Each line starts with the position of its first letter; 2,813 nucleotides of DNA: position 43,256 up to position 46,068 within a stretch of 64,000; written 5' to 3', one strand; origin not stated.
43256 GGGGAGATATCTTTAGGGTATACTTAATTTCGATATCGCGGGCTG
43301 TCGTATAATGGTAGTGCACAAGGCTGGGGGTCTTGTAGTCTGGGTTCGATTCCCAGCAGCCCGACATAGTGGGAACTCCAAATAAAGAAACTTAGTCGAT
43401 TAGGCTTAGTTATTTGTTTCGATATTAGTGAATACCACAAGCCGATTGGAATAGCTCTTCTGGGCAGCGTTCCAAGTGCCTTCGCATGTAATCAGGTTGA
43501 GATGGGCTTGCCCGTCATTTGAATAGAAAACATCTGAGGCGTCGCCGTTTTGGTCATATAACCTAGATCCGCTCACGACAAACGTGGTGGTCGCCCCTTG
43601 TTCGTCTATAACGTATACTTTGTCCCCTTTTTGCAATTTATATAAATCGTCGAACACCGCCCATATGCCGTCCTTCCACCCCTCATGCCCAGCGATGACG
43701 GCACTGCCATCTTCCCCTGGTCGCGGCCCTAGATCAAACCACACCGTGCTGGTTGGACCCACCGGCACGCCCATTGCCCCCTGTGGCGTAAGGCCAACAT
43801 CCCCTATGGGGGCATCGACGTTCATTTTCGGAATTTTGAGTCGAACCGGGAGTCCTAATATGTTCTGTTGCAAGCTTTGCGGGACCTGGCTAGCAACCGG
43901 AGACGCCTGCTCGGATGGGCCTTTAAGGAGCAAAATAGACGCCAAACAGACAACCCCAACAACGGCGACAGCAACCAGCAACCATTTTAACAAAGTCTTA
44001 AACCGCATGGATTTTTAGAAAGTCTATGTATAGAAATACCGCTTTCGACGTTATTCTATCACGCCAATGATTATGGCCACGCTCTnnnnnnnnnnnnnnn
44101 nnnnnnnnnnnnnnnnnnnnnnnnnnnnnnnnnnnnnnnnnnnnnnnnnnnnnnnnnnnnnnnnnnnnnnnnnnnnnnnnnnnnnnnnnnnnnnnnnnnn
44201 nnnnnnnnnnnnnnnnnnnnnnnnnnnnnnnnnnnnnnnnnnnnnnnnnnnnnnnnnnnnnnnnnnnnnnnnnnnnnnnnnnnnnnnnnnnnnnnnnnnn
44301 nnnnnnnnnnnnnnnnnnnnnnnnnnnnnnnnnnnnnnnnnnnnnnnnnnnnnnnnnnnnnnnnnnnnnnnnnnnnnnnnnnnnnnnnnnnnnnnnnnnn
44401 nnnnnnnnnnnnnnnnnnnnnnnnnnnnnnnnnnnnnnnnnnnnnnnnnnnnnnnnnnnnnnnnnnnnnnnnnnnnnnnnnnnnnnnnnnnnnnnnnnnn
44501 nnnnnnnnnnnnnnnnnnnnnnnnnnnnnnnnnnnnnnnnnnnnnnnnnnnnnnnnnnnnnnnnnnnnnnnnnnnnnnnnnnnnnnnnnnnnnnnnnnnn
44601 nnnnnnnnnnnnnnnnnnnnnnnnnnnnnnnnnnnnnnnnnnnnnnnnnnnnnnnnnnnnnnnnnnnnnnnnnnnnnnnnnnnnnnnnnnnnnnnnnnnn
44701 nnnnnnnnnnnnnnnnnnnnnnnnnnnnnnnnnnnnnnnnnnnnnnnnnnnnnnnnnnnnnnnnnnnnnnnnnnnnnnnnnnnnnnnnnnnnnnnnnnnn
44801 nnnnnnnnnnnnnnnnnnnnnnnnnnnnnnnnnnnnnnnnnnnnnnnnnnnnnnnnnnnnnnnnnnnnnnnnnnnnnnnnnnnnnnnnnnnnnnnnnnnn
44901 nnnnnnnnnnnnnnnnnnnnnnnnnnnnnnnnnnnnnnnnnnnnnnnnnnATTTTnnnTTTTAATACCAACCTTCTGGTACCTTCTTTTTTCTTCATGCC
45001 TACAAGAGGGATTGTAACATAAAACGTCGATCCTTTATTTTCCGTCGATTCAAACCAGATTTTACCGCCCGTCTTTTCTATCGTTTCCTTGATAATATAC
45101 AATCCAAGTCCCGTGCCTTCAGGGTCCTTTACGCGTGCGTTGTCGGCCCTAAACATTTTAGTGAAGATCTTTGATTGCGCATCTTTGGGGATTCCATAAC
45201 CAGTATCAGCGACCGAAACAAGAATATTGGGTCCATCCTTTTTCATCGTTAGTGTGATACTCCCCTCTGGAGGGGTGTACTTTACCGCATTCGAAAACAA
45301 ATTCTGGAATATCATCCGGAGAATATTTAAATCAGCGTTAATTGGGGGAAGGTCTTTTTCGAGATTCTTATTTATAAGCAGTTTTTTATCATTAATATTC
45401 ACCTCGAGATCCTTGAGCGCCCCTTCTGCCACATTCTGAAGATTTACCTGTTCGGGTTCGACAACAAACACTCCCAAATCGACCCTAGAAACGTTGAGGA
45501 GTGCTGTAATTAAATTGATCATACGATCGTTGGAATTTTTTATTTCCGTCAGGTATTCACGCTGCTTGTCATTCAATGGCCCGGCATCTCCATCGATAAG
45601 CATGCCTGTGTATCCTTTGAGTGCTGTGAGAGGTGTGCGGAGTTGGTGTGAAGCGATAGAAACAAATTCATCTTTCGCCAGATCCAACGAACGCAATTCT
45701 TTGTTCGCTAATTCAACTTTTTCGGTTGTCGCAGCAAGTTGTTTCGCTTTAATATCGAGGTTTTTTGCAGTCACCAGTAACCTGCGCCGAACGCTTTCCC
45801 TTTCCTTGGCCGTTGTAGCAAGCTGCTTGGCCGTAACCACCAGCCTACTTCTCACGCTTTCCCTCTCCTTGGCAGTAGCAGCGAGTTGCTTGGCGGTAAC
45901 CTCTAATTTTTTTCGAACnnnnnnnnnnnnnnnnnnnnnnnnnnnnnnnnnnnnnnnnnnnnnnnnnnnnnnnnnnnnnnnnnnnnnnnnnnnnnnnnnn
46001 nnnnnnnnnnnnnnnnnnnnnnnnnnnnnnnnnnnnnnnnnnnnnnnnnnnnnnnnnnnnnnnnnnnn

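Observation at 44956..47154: Histidine kinase built from 22-residue coiled-coil repeats, with a 161-bp perfect in-frame DNA duplication bracketing its PAS domain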

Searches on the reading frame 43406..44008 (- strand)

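Call 5: search_protein_families(library=pfam, proteins=[window:43406-44008:-], max_evalue=0.01)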
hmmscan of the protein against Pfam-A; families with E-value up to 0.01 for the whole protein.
window:43406-44008:- (200 aa): 1 family
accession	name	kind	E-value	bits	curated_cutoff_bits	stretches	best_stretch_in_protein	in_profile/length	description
PF04203.18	Sortase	-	1.4e-21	77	26.6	1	57-195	1-123/125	Sortase domain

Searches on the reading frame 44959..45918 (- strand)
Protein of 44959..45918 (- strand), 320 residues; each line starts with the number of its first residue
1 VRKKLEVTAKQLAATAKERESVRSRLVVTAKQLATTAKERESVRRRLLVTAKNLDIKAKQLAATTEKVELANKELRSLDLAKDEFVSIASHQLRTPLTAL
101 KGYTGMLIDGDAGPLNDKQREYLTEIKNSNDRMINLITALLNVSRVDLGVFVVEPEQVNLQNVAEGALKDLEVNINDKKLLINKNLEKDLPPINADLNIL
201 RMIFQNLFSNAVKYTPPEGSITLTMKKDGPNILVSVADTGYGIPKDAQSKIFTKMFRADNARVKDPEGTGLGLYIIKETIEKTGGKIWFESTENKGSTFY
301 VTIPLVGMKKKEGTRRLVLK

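Call 22: find_related_loci(query=window:44959-45747:-, collection=metagenome_contigs, flank=4500)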
Query window:44959-45747:- (263 aa) in metagenome_contigs; peptide patterns used: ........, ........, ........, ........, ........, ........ (x = any residue, [..] = any of these).
301 stretches matched a pattern; 73 encode a relative of the query (tblastn E <= 1e-3); 73 distinct loci.
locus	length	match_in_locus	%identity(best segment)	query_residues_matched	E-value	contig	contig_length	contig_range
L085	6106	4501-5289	90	1-263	5e-167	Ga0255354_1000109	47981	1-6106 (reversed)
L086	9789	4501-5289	90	1-263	1e-166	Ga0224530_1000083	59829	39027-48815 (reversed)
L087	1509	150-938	89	1-263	3e-175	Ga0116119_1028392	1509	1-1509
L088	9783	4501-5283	81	1-260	7e-145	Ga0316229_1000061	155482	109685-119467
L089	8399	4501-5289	79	1-263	1e-144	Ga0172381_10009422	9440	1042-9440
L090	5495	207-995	80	1-263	1e-143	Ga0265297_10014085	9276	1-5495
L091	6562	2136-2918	81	1-260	2e-142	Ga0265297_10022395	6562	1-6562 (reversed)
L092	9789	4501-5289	78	1-263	7e-142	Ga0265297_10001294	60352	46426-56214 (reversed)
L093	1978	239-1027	79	1-263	4e-149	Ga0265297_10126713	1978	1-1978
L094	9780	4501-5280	76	1-260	6e-138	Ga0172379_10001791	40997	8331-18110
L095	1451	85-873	78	1-263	8e-150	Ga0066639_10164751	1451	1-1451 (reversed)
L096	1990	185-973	77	1-263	3e-146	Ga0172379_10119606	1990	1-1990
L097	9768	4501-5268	80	9-263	5e-136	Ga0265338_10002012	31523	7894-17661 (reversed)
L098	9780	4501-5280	77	1-260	3e-135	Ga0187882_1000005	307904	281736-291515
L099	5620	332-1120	74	1-263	3e-134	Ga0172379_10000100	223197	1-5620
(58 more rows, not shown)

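Call 41: find_homologous_proteins(query=window:44959-45918:-, max_evalue=1e-60)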
Query seq(320 aa) (320 aa): 1853 proteins with E <= 1e-60 among 8000 candidates; the best 120 are listed.
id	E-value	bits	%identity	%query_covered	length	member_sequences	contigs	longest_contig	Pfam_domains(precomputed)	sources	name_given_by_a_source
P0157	7.5e-212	720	87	99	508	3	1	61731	PF02518.32,PF00512.32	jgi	jgi:signal transduction histidine kinase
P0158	3.0e-210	714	86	100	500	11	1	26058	PF12078.14,PF02518.32,PF00512.32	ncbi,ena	-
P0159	3.4e-195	665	87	100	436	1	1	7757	PF02518.32,PF00512.32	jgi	jgi:signal transduction histidine kinase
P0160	4.4e-185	632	69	99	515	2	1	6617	PF02518.32,PF00512.32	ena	-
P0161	8.1e-185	631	87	100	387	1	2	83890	PF02518.32,PF00512.32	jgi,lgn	jgi:signal transduction histidine kinase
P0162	4.0e-183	625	78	99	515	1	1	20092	PF02518.32,PF00512.32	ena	-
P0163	5.1e-182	622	76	100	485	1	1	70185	PF02518.32,PF00512.32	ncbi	-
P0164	4.6e-179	612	73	99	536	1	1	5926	PF02518.32,PF00512.32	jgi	jgi:signal transduction histidine kinase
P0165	1.3e-178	611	72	99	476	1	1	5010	PF02518.32,PF00512.32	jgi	-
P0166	6.4e-174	595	77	100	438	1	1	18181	PF02518.32,PF00512.32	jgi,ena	jgi:signal transduction histidine kinase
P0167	1.8e-172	590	71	100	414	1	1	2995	PF02518.32,PF00512.32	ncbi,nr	ncbi:MAG: hypothetical protein ACD_43C00159G0005 [uncultured bacterium]|nr:MAG: hypothetical protein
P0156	3.6e-170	583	100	85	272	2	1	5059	PF02518.32,PF00512.32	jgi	-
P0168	1.4e-169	581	71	99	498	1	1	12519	PF02518.32,PF00512.32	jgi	jgi:signal transduction histidine kinase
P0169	1.8e-169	581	72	99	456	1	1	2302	PF02518.32,PF00512.32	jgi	jgi:signal transduction histidine kinase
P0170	1.8e-169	581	72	100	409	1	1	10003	PF02518.32,PF00512.32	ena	-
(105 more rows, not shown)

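Call 43: find_encoding_contigs(protein=P0159, flank=3000, max_places=3)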
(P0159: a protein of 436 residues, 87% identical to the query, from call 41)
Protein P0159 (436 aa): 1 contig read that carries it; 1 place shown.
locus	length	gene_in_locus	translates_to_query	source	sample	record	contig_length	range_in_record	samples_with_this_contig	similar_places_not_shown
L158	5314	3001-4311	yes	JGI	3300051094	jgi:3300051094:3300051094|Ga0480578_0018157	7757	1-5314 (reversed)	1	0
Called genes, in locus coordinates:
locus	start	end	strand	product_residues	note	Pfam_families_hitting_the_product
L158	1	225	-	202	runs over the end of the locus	-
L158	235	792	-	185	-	PF05137:PilN (weak)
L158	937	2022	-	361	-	PF11104:PilM_2, PF06723:MreB_Mbl (faint), PF14450:FtsA (weak)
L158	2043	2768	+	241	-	PF18912:DZR_2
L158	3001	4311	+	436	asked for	PF00512:HisKA, PF02518:HATPase_c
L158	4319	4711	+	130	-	PF00072:Response_reg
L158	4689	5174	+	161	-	PF00072:Response_reg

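Call 44: find_encoding_contigs(protein=P0161, flank=3000, max_places=3)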
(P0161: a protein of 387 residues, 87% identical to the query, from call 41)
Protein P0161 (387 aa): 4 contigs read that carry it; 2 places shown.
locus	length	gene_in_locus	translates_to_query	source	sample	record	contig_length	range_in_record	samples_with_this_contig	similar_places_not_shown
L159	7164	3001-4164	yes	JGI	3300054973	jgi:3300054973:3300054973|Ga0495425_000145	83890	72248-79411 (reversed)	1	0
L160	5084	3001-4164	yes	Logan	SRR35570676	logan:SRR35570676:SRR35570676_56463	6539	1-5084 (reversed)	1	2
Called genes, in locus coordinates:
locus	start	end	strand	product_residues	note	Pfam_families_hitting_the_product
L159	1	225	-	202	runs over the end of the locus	-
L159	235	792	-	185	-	PF05137:PilN (weak)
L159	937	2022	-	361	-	PF11104:PilM_2, PF06723:MreB_Mbl (faint), PF14450:FtsA (weak)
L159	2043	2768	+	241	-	PF18912:DZR_2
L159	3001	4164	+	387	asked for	PF00512:HisKA, PF02518:HATPase_c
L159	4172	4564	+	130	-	PF00072:Response_reg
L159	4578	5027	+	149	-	PF00072:Response_reg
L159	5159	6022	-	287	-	-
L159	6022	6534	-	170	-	-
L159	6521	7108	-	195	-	PF04542:Sigma70_r2, PF08281:Sigma70_r4_2, PF04545:Sigma70_r4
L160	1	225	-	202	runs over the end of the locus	-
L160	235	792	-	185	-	PF05137:PilN (weak)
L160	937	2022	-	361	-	PF11104:PilM_2, PF06723:MreB_Mbl (faint), PF14450:FtsA (weak)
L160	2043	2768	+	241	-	PF18912:DZR_2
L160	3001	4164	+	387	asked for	PF00512:HisKA, PF02518:HATPase_c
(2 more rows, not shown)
